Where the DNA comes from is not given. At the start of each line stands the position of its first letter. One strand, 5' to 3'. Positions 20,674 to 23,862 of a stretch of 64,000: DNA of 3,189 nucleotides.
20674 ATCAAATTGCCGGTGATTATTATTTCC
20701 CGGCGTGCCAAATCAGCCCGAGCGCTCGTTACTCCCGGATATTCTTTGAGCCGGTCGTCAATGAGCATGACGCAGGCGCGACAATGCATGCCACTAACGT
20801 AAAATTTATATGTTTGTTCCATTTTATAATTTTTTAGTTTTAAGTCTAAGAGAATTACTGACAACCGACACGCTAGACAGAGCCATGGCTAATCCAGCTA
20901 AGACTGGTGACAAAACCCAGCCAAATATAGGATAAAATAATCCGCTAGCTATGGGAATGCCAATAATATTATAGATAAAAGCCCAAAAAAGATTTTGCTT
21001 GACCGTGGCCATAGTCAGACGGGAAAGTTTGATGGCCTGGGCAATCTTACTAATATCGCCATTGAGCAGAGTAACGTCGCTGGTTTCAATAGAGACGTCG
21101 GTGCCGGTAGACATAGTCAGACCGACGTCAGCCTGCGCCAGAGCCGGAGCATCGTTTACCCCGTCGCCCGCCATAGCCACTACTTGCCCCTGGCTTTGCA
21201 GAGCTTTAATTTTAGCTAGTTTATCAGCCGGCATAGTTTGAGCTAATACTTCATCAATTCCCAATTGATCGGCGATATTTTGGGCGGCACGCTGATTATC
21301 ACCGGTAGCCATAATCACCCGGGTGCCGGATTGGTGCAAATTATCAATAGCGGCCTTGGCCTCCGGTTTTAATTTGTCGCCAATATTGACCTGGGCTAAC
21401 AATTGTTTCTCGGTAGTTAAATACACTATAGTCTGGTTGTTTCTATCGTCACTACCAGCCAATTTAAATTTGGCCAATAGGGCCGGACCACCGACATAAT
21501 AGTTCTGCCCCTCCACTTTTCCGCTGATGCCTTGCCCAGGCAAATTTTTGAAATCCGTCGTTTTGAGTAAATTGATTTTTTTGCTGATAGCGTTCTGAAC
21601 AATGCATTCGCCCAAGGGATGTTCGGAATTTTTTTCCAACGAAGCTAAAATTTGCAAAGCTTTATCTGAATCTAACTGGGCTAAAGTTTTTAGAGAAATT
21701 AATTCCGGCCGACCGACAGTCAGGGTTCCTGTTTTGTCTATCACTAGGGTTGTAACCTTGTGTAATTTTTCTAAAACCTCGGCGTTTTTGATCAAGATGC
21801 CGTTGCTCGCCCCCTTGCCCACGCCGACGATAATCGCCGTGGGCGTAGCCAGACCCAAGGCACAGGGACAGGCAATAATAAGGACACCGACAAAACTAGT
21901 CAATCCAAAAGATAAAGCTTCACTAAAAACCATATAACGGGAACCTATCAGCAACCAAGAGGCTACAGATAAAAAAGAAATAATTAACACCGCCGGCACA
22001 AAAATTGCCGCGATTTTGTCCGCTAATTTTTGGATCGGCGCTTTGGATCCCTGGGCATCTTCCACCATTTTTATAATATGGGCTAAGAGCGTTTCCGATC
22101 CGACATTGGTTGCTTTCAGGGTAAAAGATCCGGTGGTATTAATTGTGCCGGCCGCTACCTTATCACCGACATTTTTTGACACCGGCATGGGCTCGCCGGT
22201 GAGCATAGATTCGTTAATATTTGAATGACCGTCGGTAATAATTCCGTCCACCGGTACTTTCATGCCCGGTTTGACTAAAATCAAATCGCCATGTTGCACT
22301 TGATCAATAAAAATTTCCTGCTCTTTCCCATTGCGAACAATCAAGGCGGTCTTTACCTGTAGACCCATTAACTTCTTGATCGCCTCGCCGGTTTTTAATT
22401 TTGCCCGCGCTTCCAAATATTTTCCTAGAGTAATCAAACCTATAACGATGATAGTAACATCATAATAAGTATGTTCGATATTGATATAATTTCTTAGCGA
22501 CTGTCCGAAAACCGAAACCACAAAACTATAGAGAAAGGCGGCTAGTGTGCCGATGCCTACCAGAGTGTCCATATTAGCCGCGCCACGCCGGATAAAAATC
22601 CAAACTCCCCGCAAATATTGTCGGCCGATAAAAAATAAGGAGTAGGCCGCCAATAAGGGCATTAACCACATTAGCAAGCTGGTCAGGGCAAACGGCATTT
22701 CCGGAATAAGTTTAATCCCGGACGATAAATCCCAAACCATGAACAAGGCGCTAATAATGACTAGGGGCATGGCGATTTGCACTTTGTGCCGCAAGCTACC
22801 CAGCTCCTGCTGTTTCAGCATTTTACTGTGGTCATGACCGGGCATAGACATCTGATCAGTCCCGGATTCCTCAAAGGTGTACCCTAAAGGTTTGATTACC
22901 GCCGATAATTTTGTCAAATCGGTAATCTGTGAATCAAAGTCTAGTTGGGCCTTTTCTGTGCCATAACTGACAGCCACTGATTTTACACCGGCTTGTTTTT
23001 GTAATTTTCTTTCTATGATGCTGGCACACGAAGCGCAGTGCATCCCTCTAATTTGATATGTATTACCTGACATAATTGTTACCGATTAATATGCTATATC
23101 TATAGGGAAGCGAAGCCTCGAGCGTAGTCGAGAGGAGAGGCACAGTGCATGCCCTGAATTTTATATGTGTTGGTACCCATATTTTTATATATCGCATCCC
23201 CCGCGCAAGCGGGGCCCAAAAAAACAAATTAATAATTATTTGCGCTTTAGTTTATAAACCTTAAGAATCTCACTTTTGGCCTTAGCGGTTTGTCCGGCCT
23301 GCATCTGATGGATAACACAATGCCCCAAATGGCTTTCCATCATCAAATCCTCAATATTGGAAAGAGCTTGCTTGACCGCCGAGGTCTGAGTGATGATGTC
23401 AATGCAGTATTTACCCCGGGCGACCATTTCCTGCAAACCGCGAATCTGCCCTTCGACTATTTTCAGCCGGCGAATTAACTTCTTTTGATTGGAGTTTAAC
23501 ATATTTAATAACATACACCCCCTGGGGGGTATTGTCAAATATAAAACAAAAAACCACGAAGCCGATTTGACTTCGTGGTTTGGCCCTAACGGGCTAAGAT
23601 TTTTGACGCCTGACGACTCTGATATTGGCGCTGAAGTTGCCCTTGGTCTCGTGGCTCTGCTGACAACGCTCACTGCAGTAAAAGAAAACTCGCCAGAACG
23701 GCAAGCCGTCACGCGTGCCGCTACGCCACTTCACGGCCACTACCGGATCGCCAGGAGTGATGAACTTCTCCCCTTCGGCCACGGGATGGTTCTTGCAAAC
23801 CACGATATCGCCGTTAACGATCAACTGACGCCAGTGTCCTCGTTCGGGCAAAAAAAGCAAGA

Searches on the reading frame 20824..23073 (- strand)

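Call 64: search_protein_families(library=pfam, proteins=[window:20824-23073:-], max_evalue=0.1)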
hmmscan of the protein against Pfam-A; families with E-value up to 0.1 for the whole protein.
window:20824-23073:- (749 aa): 6 families
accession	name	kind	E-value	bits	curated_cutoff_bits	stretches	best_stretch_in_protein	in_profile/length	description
PF00122.25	E1-E2_ATPase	-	5.1e-56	189.5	28.1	1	238-423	2-180/181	E1-E2 ATPase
PF00702.32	Hydrolase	-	4.8e-29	102.5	26.4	1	441-649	2-191/191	haloacid dehalogenase-like hydrolase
PF00403.32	HMA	-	3.8e-14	53.2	24.8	1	5-66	1-62/62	Heavy-metal-associated domain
PF12710.13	HAD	-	2.7e-06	28.4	27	1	567-645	85-188/189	haloacid dehalogenase-like hydrolase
PF08282.18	Hydrolase_3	-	3.1e-06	27.6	20.9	1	566-609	14-57/255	haloacid dehalogenase-like hydrolase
PF13344.12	Hydrolase_6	-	0.074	13.5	27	0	565-610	12-60/101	Haloacid dehalogenase-like hydrolase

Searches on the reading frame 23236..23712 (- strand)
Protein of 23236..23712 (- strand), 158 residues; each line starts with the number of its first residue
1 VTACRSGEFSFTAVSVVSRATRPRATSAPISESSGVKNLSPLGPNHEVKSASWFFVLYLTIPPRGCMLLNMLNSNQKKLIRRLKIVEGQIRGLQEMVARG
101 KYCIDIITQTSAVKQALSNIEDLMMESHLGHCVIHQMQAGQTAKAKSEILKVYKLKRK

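Call 64: search_protein_families(library=pfam, proteins=[window:23236-23712:-], max_evalue=0.1)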
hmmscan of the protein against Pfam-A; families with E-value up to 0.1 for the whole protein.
window:23236-23712:- (158 aa): 1 family
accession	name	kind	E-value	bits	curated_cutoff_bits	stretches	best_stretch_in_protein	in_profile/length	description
PF02583.22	Trns_repr_metal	-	8e-23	81.1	22.8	1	76-151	2-74/78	Metal-sensitive transcriptional repressor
